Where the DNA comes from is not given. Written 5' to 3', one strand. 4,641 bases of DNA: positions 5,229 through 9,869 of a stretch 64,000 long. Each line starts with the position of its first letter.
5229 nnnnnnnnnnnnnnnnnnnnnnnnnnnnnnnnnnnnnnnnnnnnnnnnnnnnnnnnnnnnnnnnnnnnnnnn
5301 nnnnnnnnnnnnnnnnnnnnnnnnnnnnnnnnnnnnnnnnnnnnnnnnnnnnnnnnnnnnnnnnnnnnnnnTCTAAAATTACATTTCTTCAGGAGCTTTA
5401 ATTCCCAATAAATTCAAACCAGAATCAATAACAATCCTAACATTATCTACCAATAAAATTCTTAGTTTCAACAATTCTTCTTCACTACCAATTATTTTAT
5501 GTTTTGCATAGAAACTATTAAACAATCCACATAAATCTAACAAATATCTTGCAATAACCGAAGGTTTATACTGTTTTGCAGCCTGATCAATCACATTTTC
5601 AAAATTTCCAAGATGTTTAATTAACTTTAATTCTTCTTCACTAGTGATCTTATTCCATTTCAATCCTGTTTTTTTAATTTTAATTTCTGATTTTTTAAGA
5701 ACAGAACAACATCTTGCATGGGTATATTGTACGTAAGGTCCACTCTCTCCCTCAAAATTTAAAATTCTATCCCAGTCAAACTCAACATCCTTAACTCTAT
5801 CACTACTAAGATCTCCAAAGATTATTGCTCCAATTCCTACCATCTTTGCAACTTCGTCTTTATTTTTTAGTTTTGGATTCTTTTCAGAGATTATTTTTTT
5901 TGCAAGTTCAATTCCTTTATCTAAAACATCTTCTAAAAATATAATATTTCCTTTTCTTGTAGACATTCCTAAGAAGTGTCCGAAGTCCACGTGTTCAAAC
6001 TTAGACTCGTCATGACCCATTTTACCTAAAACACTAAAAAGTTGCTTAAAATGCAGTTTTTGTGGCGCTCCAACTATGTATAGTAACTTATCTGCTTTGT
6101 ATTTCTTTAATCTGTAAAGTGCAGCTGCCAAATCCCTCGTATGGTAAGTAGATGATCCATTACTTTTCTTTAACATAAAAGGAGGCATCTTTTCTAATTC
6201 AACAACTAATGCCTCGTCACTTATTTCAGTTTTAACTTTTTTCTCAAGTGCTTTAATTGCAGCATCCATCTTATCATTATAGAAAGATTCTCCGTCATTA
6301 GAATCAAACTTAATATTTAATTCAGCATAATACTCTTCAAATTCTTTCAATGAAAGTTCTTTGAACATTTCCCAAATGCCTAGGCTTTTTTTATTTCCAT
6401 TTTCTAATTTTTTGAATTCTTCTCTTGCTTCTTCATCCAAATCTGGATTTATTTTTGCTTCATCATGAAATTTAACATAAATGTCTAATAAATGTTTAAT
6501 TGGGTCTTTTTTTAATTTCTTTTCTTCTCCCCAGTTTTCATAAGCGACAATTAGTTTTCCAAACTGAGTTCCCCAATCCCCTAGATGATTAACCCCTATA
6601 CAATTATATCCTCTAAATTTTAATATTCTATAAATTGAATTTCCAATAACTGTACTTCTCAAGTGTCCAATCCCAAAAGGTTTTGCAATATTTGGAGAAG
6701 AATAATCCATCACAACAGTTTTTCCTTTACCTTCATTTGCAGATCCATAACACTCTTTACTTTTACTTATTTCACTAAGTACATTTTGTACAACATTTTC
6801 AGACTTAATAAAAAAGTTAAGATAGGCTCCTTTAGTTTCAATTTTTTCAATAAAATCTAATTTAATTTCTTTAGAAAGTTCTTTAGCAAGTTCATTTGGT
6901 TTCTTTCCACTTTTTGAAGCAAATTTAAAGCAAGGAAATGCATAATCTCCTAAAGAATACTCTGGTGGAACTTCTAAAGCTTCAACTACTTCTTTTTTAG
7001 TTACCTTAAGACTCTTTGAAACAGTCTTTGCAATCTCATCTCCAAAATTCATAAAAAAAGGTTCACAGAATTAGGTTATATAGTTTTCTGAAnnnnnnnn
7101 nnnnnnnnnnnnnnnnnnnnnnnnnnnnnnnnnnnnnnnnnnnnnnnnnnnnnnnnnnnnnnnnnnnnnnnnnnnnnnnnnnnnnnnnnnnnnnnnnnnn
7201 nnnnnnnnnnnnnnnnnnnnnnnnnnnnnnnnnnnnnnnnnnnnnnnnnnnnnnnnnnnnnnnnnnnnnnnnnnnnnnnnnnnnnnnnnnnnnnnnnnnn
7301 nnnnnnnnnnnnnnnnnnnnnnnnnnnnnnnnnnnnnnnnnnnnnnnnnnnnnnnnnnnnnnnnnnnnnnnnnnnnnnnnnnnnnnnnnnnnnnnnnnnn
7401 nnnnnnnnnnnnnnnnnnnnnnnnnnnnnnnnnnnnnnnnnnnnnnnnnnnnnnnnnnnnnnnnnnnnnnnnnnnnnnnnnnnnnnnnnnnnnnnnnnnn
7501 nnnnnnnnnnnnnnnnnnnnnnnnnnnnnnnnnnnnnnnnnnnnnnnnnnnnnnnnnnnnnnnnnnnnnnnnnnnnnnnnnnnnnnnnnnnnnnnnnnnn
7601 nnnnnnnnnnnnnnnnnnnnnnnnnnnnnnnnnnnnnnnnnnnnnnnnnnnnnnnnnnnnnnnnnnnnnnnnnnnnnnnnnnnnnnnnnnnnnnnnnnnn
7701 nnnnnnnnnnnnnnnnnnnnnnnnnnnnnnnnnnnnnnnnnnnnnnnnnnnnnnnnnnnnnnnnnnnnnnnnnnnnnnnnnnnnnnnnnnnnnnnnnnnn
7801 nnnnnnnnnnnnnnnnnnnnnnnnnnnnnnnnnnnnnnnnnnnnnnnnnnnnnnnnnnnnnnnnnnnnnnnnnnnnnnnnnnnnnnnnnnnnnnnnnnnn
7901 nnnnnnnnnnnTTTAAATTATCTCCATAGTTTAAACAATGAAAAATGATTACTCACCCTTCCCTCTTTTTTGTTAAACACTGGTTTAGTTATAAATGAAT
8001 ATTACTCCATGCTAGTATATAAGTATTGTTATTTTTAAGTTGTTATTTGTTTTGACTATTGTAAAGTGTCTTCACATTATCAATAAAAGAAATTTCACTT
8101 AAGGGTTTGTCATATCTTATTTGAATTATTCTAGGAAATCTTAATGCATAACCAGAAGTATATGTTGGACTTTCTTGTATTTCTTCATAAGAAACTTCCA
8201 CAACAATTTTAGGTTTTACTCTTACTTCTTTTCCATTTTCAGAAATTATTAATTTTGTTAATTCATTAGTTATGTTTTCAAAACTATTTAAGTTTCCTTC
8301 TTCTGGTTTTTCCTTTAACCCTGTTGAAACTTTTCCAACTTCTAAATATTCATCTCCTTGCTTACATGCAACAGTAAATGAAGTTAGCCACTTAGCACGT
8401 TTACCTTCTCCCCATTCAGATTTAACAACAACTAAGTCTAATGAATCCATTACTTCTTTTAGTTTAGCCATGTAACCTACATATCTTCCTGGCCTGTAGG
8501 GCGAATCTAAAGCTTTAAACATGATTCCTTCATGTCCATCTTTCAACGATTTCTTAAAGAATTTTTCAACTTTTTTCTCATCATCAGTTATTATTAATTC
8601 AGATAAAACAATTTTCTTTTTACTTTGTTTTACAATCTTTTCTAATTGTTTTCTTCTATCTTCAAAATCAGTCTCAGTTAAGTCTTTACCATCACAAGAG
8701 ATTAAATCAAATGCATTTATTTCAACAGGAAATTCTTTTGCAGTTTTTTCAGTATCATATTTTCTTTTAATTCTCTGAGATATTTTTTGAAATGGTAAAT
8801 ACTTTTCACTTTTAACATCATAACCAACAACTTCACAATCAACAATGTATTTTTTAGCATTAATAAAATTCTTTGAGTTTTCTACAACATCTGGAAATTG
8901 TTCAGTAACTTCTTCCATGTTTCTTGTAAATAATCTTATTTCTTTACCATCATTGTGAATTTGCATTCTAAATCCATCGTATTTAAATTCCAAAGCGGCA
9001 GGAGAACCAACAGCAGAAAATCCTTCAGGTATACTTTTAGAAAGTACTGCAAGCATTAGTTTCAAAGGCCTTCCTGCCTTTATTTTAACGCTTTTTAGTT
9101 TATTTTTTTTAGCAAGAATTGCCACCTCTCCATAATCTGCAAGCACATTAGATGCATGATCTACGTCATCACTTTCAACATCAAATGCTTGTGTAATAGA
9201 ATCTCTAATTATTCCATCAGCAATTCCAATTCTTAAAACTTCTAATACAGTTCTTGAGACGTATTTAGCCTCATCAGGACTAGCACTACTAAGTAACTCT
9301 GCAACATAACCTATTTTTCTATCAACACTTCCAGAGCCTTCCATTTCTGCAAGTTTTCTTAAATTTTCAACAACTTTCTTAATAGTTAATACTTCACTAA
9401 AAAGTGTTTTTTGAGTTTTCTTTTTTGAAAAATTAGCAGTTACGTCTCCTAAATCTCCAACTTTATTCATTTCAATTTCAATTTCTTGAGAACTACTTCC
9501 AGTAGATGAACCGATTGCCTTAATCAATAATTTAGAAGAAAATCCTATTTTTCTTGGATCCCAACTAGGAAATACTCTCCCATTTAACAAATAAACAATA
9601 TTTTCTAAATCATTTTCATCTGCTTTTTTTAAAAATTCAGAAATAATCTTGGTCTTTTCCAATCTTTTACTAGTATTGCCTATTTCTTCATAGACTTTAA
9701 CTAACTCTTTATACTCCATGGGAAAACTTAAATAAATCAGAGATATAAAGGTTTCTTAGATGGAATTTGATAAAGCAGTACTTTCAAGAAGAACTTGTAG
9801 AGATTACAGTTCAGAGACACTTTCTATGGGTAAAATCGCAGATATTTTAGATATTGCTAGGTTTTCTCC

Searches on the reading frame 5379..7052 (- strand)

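Call 38: search_protein_families(library=pfam, proteins=[window:5379-7052:-], max_evalue=0.00001)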
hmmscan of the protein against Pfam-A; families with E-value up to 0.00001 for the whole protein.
window:5379-7052:- (557 aa): 3 families
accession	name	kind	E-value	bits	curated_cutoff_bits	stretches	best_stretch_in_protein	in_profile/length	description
PF00750.26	tRNA-synt_1d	-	1.4e-90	304.2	23.3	1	98-427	8-349/349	tRNA synthetases class I (R), catalytic domain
PF05746.21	DALR_1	-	4.3e-36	124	22.3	1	441-557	1-117/117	DALR anticodon binding domain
PF03485.21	Arg_tRNA_synt_N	-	4.5e-14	53.3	21.5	1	6-82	6-85/85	Arginyl tRNA synthetase N terminal domain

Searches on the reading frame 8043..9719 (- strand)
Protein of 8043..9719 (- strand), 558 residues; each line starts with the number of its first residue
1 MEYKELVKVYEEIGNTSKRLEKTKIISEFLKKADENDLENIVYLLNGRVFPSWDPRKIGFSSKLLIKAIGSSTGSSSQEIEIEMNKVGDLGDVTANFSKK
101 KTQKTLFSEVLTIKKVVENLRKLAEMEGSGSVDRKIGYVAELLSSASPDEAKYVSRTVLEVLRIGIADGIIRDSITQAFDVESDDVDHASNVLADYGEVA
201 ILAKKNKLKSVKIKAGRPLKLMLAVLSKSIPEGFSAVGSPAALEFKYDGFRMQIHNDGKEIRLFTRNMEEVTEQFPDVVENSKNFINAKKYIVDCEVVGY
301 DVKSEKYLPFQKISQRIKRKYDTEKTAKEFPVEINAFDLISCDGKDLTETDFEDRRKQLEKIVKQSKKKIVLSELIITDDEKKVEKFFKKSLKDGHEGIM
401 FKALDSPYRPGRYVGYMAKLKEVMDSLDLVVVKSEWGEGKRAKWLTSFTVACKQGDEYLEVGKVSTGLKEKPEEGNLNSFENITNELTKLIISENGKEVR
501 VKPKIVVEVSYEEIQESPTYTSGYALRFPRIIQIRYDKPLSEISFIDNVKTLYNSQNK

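Call 38: search_protein_families(library=pfam, proteins=[window:8043-9719:-], max_evalue=0.00001)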
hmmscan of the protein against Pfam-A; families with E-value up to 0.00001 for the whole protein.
window:8043-9719:- (558 aa): 3 families
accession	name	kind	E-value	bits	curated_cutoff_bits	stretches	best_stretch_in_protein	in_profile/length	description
PF01068.26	DNA_ligase_A_M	-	6e-56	189.8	26.2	1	222-421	2-204/204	ATP dependent DNA ligase domain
PF04675.19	DNA_ligase_A_N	-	1.3e-43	149.6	24.6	1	3-175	2-173/174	DNA ligase N terminus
PF04679.21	DNA_ligase_A_C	-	6e-15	55.9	27.5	1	441-538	1-94/94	ATP dependent DNA ligase C terminal region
